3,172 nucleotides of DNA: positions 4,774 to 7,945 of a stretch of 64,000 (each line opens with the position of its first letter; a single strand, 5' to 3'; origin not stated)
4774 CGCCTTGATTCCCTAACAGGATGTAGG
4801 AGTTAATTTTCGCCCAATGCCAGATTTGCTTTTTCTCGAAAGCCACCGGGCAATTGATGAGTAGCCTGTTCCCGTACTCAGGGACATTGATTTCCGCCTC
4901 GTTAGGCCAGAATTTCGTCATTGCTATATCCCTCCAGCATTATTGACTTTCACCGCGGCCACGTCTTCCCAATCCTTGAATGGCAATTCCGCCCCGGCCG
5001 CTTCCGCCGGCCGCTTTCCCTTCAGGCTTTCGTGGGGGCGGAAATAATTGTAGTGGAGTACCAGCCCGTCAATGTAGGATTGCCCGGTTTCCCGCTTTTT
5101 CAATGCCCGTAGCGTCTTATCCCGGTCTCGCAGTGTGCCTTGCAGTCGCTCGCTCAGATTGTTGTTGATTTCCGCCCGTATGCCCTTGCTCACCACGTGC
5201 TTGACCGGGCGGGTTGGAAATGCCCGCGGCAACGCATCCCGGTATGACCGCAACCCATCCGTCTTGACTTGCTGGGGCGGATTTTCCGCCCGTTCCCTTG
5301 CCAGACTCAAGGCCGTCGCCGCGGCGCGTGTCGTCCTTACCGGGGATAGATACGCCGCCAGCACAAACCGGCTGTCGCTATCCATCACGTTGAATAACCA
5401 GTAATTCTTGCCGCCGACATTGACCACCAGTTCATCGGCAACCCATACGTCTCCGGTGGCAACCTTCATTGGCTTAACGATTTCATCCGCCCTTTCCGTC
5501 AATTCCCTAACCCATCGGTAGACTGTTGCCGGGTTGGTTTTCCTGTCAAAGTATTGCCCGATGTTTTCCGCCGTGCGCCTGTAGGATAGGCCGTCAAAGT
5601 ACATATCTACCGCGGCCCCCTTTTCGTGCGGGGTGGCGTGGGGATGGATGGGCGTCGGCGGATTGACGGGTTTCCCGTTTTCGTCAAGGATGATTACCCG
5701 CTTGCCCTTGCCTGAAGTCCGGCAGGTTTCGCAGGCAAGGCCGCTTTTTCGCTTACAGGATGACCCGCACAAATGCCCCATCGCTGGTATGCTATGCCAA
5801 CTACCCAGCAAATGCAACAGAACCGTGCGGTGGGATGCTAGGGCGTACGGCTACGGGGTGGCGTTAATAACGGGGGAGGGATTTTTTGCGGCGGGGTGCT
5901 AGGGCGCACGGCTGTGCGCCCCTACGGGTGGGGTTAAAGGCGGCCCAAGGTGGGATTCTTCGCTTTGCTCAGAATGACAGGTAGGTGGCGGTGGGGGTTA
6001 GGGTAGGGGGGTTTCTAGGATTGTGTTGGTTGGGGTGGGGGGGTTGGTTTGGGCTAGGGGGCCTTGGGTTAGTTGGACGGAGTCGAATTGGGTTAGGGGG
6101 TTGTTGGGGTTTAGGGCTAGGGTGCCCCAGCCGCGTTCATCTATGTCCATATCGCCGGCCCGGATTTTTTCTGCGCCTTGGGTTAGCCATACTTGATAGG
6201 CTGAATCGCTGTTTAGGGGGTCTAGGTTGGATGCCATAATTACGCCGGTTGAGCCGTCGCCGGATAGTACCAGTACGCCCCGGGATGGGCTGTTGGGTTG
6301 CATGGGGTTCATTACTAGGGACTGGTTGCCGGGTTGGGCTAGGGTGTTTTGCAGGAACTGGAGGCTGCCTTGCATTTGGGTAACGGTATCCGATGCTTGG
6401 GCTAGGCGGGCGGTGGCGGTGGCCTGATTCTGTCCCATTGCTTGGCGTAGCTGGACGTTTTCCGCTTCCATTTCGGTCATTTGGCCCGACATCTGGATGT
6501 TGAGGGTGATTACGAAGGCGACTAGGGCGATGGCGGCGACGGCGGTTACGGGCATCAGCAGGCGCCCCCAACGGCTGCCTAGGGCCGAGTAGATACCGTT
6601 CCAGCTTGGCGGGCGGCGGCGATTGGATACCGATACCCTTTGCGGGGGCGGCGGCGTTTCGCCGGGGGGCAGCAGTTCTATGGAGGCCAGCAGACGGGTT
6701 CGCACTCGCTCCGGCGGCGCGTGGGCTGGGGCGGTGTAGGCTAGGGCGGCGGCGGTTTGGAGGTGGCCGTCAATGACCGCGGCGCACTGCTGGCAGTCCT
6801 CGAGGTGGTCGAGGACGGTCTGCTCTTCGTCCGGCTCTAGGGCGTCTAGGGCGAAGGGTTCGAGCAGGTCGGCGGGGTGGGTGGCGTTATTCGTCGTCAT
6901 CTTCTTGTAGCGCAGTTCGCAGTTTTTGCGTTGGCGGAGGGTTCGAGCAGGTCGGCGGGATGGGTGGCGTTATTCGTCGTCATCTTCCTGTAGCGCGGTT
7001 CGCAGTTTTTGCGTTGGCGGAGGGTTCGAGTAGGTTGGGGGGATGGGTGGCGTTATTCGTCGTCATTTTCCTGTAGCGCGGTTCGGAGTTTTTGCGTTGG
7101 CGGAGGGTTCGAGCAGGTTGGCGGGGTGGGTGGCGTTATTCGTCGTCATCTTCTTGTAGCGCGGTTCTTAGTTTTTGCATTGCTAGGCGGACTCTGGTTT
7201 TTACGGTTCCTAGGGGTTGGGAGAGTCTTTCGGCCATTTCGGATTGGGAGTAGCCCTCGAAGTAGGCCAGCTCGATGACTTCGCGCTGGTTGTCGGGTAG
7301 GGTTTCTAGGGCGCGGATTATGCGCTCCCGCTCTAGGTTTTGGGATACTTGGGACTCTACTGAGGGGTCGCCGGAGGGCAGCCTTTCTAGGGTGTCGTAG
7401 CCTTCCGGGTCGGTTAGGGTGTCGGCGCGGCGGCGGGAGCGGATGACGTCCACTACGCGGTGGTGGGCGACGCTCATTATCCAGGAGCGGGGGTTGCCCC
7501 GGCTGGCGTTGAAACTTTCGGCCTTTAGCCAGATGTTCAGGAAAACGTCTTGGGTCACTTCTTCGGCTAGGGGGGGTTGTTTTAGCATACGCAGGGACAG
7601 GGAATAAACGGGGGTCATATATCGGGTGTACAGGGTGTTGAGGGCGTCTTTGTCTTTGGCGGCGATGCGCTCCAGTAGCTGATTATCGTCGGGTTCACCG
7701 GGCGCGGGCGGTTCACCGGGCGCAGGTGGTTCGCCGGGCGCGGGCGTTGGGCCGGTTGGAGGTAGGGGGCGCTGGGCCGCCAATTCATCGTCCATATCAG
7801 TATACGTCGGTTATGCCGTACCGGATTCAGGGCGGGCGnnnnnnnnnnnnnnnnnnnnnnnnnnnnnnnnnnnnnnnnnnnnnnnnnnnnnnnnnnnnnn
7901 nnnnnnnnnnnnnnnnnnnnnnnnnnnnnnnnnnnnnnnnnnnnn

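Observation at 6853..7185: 83-bp tandem amplification of the sigma/anti-sigma overlap creates a relay of ATGA-coupled mini-ORFs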

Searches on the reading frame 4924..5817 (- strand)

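Call 5: search_protein_families(library=pfam, proteins=[window:4924-5817:-])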
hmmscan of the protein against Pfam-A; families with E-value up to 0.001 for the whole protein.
window:4924-5817:- (297 aa): 3 families
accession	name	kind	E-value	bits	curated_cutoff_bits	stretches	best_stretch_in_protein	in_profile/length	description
PF13610.12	DDE_Tnp_IS240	-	3e-15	57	27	1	124-257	3-134/139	DDE domain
PF13683.12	rve_3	-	1.1e-06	28.8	26.5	1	218-270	15-67/67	Integrase core domain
PF00665.32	rve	-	1.4e-05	25.7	32.6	1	122-193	5-79/102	Integrase core domain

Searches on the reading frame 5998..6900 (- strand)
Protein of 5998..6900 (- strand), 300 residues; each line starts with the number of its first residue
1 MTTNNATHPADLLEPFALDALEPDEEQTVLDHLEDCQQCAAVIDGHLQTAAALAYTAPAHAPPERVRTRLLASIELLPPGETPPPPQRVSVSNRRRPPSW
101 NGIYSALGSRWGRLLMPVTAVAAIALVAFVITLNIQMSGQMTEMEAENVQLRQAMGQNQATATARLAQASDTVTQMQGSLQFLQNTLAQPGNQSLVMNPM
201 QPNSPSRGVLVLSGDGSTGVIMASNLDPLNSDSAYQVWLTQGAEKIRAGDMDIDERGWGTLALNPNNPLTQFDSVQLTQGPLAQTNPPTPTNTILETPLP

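Call 5: search_protein_families(library=pfam, proteins=[window:5998-6900:-])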
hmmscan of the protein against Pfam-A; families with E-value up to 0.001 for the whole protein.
window:5998-6900:- (300 aa): 1 family
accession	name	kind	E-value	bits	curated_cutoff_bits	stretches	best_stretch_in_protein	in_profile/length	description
PF10099.14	RskA_C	-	9.7e-11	42.5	29.4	1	121-294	3-135/135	Anti-sigma-K factor rskA, C-terminal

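Call 15: find_encoding_contigs(protein=window:5998-6900:-, flank=3000, max_places=10)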
Protein window:5998-6900:- (300 aa): no gene with exactly this product is on record in the collection.

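Call 17: find_homologous_proteins(query=window:5998-6900:-)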
Query window:5998-6900:- (300 aa): 84 proteins with E <= 0.001 among 3530 candidates.
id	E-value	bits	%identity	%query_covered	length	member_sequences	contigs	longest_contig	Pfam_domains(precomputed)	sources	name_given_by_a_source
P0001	2.9e-186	635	96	100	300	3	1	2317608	PF10099.15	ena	-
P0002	6.9e-125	434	69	100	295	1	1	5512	PF10099.15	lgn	-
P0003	1.4e-122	427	67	100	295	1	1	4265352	PF10099.15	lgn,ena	-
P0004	1.2e-121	423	68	100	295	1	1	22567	PF10099.15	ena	-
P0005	3.9e-121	422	67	100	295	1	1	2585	PF10099.15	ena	-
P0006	2.2e-118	413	66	100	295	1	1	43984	PF10099.15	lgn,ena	-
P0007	2.6e-118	413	66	100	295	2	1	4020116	PF10099.15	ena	-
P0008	9.3e-117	407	65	100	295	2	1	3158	PF10099.15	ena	-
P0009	2.7e-115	403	64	100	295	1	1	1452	PF10099.15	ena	-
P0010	2.9e-115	403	62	100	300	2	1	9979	PF10099.15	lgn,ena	-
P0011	7.9e-115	401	64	100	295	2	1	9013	PF10099.15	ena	-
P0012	1.2e-114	401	65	100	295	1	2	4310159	PF10099.15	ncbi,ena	-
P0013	2.0e-114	400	64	100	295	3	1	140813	PF10099.15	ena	-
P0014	6.8e-113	395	63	100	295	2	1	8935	PF10099.15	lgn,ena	-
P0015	1.1e-112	394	63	100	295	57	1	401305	PF10099.15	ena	-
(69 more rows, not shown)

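Call 18: find_encoding_contigs(protein=P0001, flank=4000, max_places=10)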
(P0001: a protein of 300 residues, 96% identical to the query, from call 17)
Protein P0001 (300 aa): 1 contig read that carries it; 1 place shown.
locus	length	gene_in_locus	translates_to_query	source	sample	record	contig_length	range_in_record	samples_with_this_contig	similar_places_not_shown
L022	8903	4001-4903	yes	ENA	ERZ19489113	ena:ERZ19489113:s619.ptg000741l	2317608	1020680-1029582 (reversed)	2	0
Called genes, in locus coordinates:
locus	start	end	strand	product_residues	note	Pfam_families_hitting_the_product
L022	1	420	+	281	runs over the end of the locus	PF00296:Bac_luciferase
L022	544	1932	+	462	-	PF03972:MmgE_PrpD_N, PF19305:MmgE_PrpD_C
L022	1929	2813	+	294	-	PF13369:Transglut_core2, PF13371:TPR_9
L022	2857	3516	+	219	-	-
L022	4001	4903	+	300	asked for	PF10099:RskA_C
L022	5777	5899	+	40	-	PF28087:HVO_2523 (weak)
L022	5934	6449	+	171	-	PF03358:FMN_red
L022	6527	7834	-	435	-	PF02511:Thy1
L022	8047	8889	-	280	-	PF06114:Peptidase_M78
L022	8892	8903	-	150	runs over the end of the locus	-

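Call 19: list_cluster_members(proteins=[P0001])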
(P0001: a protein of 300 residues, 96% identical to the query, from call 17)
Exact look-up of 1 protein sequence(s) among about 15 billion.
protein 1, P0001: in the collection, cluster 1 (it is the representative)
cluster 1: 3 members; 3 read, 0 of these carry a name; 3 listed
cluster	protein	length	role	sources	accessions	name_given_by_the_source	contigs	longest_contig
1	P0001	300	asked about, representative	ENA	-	-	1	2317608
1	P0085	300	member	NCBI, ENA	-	-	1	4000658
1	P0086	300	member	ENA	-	-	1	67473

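Call 21: find_encoding_contigs(protein=P0086, flank=4000, max_places=10)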
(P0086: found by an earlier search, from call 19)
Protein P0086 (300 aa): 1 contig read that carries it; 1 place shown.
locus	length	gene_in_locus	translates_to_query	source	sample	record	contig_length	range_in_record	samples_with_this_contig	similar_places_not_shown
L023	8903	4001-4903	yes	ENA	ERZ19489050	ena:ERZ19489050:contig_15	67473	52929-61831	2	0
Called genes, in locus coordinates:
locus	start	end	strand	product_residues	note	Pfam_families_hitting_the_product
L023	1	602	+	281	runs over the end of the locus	PF00296:Bac_luciferase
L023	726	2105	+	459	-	PF03972:MmgE_PrpD_N, PF19305:MmgE_PrpD_C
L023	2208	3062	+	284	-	PF13369:Transglut_core2, PF13371:TPR_9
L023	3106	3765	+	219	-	-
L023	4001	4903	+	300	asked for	PF10099:RskA_C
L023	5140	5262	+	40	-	PF28087:HVO_2523 (weak)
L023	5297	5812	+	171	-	PF03358:FMN_red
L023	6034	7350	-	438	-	PF02511:Thy1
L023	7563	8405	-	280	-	PF06114:Peptidase_M78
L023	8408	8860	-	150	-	-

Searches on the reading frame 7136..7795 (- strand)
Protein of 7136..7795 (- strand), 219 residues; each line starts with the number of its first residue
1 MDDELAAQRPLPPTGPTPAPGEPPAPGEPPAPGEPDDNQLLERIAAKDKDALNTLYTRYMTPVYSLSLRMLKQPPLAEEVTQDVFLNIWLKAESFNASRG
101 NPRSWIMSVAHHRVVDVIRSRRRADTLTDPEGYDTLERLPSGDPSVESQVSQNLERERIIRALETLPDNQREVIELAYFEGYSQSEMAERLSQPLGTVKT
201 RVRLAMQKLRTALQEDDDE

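Call 5: search_protein_families(library=pfam, proteins=[window:7136-7795:-])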
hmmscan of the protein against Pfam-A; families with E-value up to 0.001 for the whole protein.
window:7136-7795:- (219 aa): 4 families
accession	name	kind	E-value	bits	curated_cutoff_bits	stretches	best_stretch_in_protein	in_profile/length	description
PF04542.20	Sigma70_r2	-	4.1e-16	59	24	1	55-123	1-70/71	Sigma-70 region 2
PF08281.18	Sigma70_r4_2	-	5.1e-16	58.5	25.7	1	156-209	1-54/54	Sigma-70, region 4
PF04545.22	Sigma70_r4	-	1.7e-14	53.5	24.1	1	162-210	1-49/50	Sigma-70, region 4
PF07638.17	Sigma70_ECF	-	1.1e-08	35.7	21.1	1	39-214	6-184/185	ECF sigma factor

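Call 14: find_encoding_contigs(protein=window:7136-7795:-, flank=3000, max_places=10)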
Protein window:7136-7795:- (219 aa): no gene with exactly this product is on record in the collection.

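Call 26: find_homologous_proteins(query=window:7136-7795:-, max_evalue=1e-60)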
Query window:7136-7795:- (219 aa): 720 proteins with E <= 1e-60 among 8000 candidates; the best 120 are listed.
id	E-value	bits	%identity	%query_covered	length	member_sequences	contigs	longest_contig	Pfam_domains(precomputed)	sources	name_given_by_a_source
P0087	1.8e-104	366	82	100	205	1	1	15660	PF07638.18,PF04545.23,PF04542.21,PF08281.19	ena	-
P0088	1.9e-104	366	81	100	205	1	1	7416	PF07638.18,PF04545.23,PF04542.21,PF08281.19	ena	-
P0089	2.6e-104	365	81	100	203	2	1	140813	PF07638.18,PF04545.23,PF04542.21,PF08281.19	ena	-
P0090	2.3e-103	362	80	100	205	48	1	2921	PF07638.18,PF04545.23,PF04542.21,PF08281.19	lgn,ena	-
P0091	1.3e-102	360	80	100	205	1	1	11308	PF07638.18,PF04545.23,PF04542.21,PF08281.19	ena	-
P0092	1.6e-102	360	78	100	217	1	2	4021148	PF07638.18,PF04545.23,PF04542.21,PF08281.19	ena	-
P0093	2.4e-102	359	79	99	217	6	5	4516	PF07638.18,PF04545.23,PF04542.21,PF08281.19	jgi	jgi:RNA polymerase sigma-70 factor (ECF subfamily)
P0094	8.4e-102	357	85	89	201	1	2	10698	PF07638.18,PF04545.23,PF04542.21,PF08281.19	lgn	-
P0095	8.4e-102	357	79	100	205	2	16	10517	PF07638.18,PF04545.23,PF04542.21,PF08281.19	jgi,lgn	jgi:RNA polymerase sigma-70 factor (ECF subfamily)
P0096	1.3e-101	357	80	98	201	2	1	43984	PF07638.18,PF04545.23,PF04542.21,PF08281.19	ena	-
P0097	1.7e-101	356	78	100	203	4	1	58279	PF07638.18,PF04545.23,PF04542.21,PF08281.19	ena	-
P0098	4.7e-101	355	78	100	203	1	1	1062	PF07638.18,PF04545.23,PF04542.21,PF08281.19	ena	-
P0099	5.3e-101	355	80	100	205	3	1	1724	PF07638.18,PF04545.23,PF04542.21,PF08281.19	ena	-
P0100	5.6e-101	355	83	91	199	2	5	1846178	PF07638.18,PF04545.23,PF04542.21,PF08281.19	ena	-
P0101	6.6e-101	354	83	91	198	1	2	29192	PF07638.18,PF04545.23,PF04542.21,PF08281.19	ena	-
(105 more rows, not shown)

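Call 42: find_related_loci(query=window:7136-7795:-, collection=genome_contigs, flank=1500)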
Query window:7136-7795:- (219 aa) in genome_contigs; peptide patterns used: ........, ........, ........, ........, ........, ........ (x = any residue, [..] = any of these).
304 stretches matched a pattern; 144 encode a relative of the query (tblastn E <= 1e-3); the best 80 are kept; 77 distinct loci.
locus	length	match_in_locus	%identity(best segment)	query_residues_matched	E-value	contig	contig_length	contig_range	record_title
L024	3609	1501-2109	81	1-219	2e-112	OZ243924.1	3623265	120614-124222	MAG: Dehalococcoidia bacterium isolate 8ae34c4e-956f-4af6-a887-bf289f41e209 genome assembly, chromosome: 1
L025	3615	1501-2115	80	1-219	1e-111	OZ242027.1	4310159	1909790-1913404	MAG: Dehalococcoidia bacterium isolate b612d4f0-7387-46ac-83c2-9cb111bb644c genome assembly, chromosome: 1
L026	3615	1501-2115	79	1-219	2e-111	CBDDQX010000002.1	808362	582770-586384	MAG: Dehalococcoidia bacterium isolate 8444951f-8005-4b54-b322-73b6ad57e0fa genome assembly, contig: contig_2, whole gen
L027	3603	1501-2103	79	1-217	4e-110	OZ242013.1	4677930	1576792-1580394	MAG: Dehalococcoidia bacterium isolate 46172bb6-85ce-4bfa-83e6-a227f3f22208 genome assembly, chromosome: 1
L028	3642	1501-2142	79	3-219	2e-109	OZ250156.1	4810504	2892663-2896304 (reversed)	MAG: Dehalococcoidia bacterium isolate e5f5fd38-eeba-48ed-b54a-83455fc2a46d genome assembly, chromosome: 1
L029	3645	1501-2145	78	2-219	1e-108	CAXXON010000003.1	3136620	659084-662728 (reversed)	MAG: Dehalococcoidia bacterium isolate 68d30e11-8926-419a-9d87-ffe9a26ece92 genome assembly, contig: contig_3, whole gen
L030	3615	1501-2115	77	1-219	2e-107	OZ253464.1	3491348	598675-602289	MAG: Dehalococcoidia bacterium isolate 46fc19e4-21ec-456c-a3f8-cdded5cd59b1 genome assembly, chromosome: 1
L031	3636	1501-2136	77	2-219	2e-107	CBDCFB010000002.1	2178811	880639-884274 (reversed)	MAG: Dehalococcoidia bacterium isolate 197aea84-9146-475f-a767-9aad1a17c687 genome assembly, contig: contig_2, whole gen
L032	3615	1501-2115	76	1-219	4e-106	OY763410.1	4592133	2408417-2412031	MAG: Dehalococcoidia bacterium isolate 8eeee495-67cd-41f6-86a6-ff8f0dc0d692 genome assembly, chromosome: 1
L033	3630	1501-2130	75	2-219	1e-104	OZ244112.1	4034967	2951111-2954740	MAG: Dehalococcoidia bacterium isolate 98c33025-9a88-4adf-8ca6-a97f3c9d2c4b genome assembly, chromosome: 1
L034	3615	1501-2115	76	1-219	4e-104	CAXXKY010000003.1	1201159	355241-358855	MAG: Dehalococcoidia bacterium isolate 886e3671-e943-42bd-87f0-332393e915f0 genome assembly, contig: contig_3, whole gen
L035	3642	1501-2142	75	3-219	3e-104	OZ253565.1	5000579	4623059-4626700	MAG: Dehalococcoidia bacterium isolate c57aa991-6108-42ac-a26f-d51f4aa099f5 genome assembly, chromosome: 1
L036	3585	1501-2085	81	23-219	5e-103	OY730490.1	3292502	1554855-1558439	MAG: Dehalococcoidia bacterium isolate 701b80ad-9c2c-4985-8916-d2900bd10c0f genome assembly, chromosome: 1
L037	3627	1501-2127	75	3-219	5e-103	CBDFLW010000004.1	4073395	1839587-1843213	MAG: Dehalococcoidia bacterium isolate 2f52b1ca-a849-4cdc-a827-476ed12bcbce genome assembly, contig: contig_4, whole gen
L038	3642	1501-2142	71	3-219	8e-103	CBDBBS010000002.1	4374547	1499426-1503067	MAG: Dehalococcoidia bacterium isolate ddb4ac3d-8f21-48f8-a382-dd94587b0ab6 genome assembly, contig: contig_2, whole gen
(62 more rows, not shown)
